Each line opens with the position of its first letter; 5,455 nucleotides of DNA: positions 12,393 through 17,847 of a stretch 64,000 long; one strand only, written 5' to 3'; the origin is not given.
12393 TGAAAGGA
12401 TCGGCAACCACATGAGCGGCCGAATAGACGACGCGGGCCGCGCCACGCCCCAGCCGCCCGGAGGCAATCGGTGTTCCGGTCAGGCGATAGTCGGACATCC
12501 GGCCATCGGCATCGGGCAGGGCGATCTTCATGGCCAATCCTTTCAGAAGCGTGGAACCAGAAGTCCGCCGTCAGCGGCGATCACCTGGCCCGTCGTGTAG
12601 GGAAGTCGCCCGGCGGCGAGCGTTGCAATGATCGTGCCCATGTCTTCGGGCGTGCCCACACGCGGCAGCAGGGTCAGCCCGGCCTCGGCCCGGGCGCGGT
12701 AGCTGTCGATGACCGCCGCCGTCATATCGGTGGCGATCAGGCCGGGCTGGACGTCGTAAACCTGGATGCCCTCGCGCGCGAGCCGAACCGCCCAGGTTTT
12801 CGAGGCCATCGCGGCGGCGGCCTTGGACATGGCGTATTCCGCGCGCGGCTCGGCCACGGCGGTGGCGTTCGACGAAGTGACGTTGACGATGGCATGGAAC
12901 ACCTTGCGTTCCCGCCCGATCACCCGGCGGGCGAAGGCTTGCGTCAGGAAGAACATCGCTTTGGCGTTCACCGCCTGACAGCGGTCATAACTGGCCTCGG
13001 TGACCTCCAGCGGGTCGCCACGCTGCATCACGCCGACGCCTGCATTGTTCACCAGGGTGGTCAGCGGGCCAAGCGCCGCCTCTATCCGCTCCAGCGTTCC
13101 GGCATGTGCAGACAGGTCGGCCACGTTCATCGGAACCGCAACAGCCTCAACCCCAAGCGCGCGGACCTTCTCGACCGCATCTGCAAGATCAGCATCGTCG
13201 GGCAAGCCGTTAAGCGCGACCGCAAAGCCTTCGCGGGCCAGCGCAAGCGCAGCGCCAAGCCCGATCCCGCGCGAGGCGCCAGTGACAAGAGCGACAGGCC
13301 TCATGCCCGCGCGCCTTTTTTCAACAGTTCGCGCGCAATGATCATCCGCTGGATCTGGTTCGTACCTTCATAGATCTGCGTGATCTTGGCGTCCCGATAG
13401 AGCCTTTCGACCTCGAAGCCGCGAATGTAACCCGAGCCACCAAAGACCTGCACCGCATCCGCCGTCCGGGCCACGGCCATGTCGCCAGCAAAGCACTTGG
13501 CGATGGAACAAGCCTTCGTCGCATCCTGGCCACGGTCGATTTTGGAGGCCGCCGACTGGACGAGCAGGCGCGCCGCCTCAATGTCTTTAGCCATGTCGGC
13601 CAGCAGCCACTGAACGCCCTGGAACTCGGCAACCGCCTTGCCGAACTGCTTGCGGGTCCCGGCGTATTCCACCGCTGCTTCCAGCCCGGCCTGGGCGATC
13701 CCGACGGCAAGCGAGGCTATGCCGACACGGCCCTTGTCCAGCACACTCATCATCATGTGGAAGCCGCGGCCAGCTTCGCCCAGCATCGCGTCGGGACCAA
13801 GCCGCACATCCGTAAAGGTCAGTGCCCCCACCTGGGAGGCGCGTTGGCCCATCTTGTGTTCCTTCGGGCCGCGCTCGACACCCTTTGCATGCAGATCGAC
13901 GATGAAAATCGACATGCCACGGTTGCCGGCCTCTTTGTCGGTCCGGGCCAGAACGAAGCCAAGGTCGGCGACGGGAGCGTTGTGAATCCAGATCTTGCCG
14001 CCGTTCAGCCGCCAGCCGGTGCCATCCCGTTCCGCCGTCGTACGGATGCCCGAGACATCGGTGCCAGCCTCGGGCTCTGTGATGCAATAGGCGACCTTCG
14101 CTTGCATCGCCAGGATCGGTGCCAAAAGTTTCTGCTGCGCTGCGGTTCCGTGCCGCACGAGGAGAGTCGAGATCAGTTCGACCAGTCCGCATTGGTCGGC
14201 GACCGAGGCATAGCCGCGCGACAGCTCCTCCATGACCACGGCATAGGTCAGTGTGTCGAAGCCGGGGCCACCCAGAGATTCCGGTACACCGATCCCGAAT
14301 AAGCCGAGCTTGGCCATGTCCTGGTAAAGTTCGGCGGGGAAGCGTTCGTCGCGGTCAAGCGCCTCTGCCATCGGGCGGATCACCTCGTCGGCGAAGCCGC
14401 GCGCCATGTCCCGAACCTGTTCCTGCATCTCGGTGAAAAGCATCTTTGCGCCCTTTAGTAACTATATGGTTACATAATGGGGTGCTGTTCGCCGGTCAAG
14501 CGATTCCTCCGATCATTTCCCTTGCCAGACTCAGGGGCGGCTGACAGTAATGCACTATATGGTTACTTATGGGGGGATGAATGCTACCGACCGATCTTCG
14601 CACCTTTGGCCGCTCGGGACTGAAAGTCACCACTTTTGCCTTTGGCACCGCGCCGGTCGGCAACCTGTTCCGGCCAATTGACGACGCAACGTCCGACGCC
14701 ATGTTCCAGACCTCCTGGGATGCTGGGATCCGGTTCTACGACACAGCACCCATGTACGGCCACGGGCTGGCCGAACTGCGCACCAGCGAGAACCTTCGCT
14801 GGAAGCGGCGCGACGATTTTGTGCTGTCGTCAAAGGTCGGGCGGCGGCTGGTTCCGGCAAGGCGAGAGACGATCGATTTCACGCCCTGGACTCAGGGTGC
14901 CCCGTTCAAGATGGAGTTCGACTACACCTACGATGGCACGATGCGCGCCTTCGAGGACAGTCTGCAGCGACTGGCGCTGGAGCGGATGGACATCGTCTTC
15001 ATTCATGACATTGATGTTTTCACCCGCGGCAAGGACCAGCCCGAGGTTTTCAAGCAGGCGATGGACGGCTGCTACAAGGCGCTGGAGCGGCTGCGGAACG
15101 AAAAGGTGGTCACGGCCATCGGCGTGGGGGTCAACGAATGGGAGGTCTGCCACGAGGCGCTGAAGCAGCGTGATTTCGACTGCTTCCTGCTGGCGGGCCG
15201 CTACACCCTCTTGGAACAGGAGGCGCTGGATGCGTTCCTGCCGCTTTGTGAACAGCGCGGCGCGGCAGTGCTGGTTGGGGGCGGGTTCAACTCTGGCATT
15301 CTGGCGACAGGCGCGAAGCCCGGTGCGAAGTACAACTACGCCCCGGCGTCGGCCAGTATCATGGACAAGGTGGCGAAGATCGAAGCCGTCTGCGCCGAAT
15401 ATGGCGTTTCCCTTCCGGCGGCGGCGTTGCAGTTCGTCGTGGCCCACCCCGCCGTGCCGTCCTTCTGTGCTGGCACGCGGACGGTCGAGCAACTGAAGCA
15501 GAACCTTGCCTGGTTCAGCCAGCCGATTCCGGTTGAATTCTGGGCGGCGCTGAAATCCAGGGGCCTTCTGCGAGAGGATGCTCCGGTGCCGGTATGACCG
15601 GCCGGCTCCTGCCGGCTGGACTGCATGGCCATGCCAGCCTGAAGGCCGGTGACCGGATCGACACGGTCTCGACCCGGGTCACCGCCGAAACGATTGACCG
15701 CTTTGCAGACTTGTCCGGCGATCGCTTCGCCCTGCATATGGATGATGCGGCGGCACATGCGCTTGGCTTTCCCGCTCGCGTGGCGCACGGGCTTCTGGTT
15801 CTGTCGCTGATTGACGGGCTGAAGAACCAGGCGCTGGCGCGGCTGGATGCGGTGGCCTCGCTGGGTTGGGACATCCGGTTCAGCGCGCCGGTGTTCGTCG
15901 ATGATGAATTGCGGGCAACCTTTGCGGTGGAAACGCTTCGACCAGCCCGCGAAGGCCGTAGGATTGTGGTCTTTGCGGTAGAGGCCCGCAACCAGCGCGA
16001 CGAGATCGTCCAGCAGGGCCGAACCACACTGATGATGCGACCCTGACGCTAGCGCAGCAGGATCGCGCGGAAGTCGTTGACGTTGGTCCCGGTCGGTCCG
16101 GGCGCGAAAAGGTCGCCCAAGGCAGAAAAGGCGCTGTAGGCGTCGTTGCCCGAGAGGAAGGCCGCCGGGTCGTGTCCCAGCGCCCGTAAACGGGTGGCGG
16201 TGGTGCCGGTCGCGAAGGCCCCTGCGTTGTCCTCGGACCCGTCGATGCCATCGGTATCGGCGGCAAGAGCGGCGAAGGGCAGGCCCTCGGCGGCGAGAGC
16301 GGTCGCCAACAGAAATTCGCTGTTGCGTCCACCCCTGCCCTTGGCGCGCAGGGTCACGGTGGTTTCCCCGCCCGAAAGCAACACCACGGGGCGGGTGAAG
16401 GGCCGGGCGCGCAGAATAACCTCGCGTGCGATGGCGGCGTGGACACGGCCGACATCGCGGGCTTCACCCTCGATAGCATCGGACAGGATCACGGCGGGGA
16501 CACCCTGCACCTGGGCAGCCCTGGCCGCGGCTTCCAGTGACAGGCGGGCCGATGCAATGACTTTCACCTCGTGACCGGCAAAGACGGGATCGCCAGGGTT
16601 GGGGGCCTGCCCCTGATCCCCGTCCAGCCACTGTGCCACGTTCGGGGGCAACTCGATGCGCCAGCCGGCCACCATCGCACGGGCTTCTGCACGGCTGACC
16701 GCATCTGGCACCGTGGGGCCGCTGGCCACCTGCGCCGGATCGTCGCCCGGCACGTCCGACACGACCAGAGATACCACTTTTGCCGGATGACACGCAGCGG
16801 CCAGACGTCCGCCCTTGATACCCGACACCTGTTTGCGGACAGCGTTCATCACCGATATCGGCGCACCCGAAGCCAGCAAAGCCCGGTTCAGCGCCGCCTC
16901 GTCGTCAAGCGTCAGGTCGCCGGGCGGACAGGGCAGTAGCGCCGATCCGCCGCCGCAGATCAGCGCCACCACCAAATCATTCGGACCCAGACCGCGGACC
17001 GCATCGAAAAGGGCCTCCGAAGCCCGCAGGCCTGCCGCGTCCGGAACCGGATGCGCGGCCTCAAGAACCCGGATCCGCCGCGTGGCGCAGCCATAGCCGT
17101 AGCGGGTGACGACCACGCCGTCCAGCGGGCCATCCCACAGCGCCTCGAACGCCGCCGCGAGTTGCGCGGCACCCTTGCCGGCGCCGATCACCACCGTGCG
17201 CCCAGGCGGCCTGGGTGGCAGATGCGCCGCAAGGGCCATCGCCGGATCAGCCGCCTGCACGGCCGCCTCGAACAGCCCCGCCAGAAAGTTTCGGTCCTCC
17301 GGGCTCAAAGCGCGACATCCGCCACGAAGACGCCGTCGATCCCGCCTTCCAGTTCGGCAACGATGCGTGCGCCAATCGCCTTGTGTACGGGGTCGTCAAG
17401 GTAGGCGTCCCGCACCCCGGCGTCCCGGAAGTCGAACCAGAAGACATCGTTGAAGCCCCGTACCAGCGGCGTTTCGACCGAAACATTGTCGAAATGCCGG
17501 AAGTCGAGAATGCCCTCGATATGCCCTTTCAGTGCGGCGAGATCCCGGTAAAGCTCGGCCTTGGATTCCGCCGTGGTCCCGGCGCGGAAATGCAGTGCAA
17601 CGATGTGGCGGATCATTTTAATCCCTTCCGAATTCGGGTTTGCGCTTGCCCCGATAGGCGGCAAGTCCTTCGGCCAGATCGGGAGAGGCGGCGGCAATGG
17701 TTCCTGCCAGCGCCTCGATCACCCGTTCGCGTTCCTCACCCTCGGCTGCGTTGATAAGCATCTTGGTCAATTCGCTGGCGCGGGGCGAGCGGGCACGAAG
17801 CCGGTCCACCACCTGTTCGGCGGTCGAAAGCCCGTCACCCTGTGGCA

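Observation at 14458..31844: Six copies of one palindromic operator (GTAAC-N6-GTTAC, TTAA-flanked) tie ~19 genes into a single regulon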

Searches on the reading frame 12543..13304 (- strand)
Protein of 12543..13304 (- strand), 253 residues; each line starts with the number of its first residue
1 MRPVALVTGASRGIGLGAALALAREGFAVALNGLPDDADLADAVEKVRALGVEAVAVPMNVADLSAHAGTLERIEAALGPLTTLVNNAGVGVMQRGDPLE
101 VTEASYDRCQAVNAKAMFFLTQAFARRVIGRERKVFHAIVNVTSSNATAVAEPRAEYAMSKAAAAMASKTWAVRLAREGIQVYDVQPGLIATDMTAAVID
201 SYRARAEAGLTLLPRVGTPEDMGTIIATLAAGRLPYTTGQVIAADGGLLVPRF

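Call 4: search_protein_families(library=pfam, proteins=[window:12543-13304:-])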
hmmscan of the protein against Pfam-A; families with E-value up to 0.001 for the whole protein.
window:12543-13304:- (253 aa): 3 families
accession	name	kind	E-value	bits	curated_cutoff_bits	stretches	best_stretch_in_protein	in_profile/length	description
PF13561.12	adh_short_C2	-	5.8e-41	141.1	27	1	9-248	1-235/236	Enoyl-(Acyl carrier protein) reductase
PF00106.31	adh_short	-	2.4e-39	135.3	26.6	1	4-198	2-190/195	short chain dehydrogenase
PF08659.16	KR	-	5.5e-07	30.1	22.6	1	5-182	3-170/180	KR domain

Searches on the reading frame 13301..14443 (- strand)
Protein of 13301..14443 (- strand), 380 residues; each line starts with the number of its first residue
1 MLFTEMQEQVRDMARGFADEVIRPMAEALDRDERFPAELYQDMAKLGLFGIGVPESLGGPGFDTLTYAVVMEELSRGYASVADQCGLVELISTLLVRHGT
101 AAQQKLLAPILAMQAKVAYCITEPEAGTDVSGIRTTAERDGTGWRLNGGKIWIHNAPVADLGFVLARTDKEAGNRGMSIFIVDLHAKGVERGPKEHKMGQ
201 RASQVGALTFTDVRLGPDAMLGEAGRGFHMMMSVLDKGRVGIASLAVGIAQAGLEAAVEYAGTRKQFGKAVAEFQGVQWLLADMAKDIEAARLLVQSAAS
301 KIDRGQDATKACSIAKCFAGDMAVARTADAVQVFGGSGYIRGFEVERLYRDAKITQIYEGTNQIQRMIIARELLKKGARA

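Call 4: search_protein_families(library=pfam, proteins=[window:13301-14443:-])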
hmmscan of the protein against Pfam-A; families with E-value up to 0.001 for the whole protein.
window:13301-14443:- (380 aa): 5 families
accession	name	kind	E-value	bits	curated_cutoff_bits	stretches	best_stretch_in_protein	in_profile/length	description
PF00441.29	Acyl-CoA_dh_1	-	9.1e-50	169.1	22.4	1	225-374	1-150/150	Acyl-CoA dehydrogenase, C-terminal domain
PF02771.21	Acyl-CoA_dh_N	-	1.7e-28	99.7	22.9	1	4-110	1-108/113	Acyl-CoA dehydrogenase, N-terminal domain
PF02770.24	Acyl-CoA_dh_M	-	9.8e-26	90.2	33.3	1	118-213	1-97/97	Acyl-CoA dehydrogenase, middle domain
PF08028.16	Acyl-CoA_dh_2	-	8.7e-24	84.8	22.7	1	241-362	2-133/134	Acyl-CoA dehydrogenase, C-terminal domain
PF22924.1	ACOX_C_alpha1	-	2.3e-07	31.2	27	1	283-374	74-169/169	Acyl-CoA oxidase, C-alpha1 domain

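Call 44: search_protein_families(library=ncbifam, proteins=[window:13301-14443:-], max_evalue=1e-10)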
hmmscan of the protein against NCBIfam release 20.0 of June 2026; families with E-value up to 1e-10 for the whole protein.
window:13301-14443:- (380 aa): 22 families
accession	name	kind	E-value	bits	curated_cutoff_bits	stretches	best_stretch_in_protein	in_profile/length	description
NF042972.1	AcrlCoAredClosAcrC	equivalog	5.4e-109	364.3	640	1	3-375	5-378/378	acryloyl-CoA reductase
NF043006.1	CyhCrbnylCoADH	equivalog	1.7e-90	303.8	650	1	7-376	8-378/380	cyclohexane-1-carbonyl-CoA dehydrogenase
NF042439.1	SulpropCoADesulf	equivalog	2.5e-81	273.3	600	1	12-375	2-372/379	3-sulfinopropanoyl-CoA desulfinase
NF045552.1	GlutCoADH_Des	equivalog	1e-78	265.2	470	1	6-374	8-380/387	glutaryl-CoA dehydrogenase Acd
NF058590.1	AcCoDHFadEBacil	equivalog_domain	3.9e-76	256.8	600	1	3-377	21-414/586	acyl-CoA dehydrogenase FadE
NF053553.1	prodigi_MBC_PigA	equivalog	2.9e-66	224.1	500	1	3-373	5-379/381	prodigiosin MBC biosynthesis dehydrogenase PigA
NF045652.1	ProlPCPDhRedW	equivalog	2.7e-65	220.6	650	1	8-373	5-373/376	L-prolyl-[peptidyl-carrier protein] dehydrogenase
TIGR03207.1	cyc_hxne_CoA_dh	equivalog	1.7e-61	208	575.35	1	7-372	5-370/372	cyclohexanecarboxyl-CoA dehydrogenase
NF008997.0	PRK12341.1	equivalog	2.6e-61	207.8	537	1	25-376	28-379/382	acyl-CoA dehydrogenase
NF002885.1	PRK03354.1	equivalog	1.8e-48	165.4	540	1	26-376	29-376/378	crotonobetainyl-CoA dehydrogenase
NF052270.1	Staph_DH_FadE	equivalog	3.1e-45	154.6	600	1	73-378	94-398/400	acyl-CoA dehydrogenase FadE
NF007000.1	PRK09463.1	subfamily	8.4e-35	120.3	600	1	31-369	70-430/726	acyl-CoA dehydrogenase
TIGR03203.1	pimD_small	equivalog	1.3e-34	119.9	652.7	1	39-349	42-352/378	pimeloyl-CoA dehydrogenase small subunit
NF049984.1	Rv1679_FadE16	equivalog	2.3e-32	112.7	600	1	21-361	11-353/371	Rv1679 family acyl-CoA dehydrogenase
NF009586.0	PRK13026.1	subfamily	6.1e-30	104.2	608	1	31-369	105-465/777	acyl-CoA dehydrogenase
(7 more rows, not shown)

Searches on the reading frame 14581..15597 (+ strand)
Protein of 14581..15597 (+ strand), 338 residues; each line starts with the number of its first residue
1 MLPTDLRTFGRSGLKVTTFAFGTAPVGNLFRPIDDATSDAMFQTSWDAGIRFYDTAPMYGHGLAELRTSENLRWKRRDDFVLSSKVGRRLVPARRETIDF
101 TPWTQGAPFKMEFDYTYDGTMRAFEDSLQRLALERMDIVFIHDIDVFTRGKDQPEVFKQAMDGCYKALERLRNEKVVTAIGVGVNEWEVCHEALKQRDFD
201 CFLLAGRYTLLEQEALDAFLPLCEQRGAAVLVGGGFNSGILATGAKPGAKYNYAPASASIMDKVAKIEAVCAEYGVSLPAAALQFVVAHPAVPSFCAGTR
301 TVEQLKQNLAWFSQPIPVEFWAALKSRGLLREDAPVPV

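Call 4: search_protein_families(library=pfam, proteins=[window:14581-15597:+])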
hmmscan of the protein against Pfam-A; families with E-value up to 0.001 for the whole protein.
window:14581-15597:+ (338 aa): 1 family
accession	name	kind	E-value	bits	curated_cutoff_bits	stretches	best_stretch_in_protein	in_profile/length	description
PF00248.27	Aldo_ket_red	-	6e-37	127.7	24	1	20-326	3-288/291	Aldo/keto reductase family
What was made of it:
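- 14581..16046 (+): Transcription unit 2: aldo/keto reductase 1, MaoC-like hydratase. Pfam (call 4).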

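Call 44: search_protein_families(library=ncbifam, proteins=[window:14581-15597:+], max_evalue=1e-10)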
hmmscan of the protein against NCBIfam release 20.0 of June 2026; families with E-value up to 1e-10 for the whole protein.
window:14581-15597:+ (338 aa): 2 families
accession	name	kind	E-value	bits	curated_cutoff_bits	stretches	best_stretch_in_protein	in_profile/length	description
NF049922.1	MethglyxlRedYdjG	equivalog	8.4e-18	64.5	550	1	11-310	8-303/326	NADH-dependent methylglyoxal reductase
TIGR01293.1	Kv_beta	subfamily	3.4e-11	42.8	365.4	0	7-86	4-83/319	voltage-dependent potassium channel subunit beta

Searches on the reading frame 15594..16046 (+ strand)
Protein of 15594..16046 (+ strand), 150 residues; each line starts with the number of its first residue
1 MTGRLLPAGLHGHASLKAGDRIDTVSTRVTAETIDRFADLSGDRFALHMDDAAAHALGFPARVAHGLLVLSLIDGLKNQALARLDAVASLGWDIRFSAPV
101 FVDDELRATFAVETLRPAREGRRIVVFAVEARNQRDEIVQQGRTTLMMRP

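Call 4: search_protein_families(library=pfam, proteins=[window:15594-16046:+])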
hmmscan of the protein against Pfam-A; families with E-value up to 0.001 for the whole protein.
window:15594-16046:+ (150 aa): 2 families
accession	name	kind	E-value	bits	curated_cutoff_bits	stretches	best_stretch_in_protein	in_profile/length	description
PF01575.25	MaoC_dehydratas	-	7.4e-20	71.2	27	1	19-119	7-108/123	MaoC like domain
PF13452.11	FAS1_DH_region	-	4.5e-06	27.3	22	1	19-139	4-129/132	FAS1-like, dehydratase domain region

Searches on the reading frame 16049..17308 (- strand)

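Call 4: search_protein_families(library=pfam, proteins=[window:16049-17308:-])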
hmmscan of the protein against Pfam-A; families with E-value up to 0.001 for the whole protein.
window:16049-17308:- (419 aa): 2 families
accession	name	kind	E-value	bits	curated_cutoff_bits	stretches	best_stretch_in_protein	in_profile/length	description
PF13660.11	DUF4147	-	6.4e-77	258.6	23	1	10-228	3-233/234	Domain of unknown function (DUF4147)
PF05161.18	MOFRL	-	6.8e-35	119.9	28.3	1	308-412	1-106/106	MOFRL family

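Call 44: search_protein_families(library=ncbifam, proteins=[window:16049-17308:-], max_evalue=1e-10)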
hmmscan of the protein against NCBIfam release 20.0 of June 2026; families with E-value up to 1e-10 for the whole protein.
window:16049-17308:- (419 aa): 2 families
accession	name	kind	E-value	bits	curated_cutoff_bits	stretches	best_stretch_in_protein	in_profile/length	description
NF041176.1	GlyK_Thmprot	equivalog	2.5e-58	198.3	550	1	37-412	36-390/397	glycerate 2-kinase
NF040791.1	gly_kin_Thpl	equivalog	2e-43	149.2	670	1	77-412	89-406/410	glycerate 2-kinase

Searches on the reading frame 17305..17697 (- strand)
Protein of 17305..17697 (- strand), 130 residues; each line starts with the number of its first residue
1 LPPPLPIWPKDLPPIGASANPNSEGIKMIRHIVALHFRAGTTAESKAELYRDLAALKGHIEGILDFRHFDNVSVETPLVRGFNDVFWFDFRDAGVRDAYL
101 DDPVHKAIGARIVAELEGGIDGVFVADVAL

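Call 4: search_protein_families(library=pfam, proteins=[window:17305-17697:-])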
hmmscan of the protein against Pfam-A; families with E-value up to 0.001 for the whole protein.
window:17305-17697:- (130 aa): 1 family
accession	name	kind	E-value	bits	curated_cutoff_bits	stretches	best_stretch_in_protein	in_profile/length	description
PF07876.18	Dabb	-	7.8e-13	49.4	25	1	29-117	1-87/96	Stress responsive A/B Barrel Domain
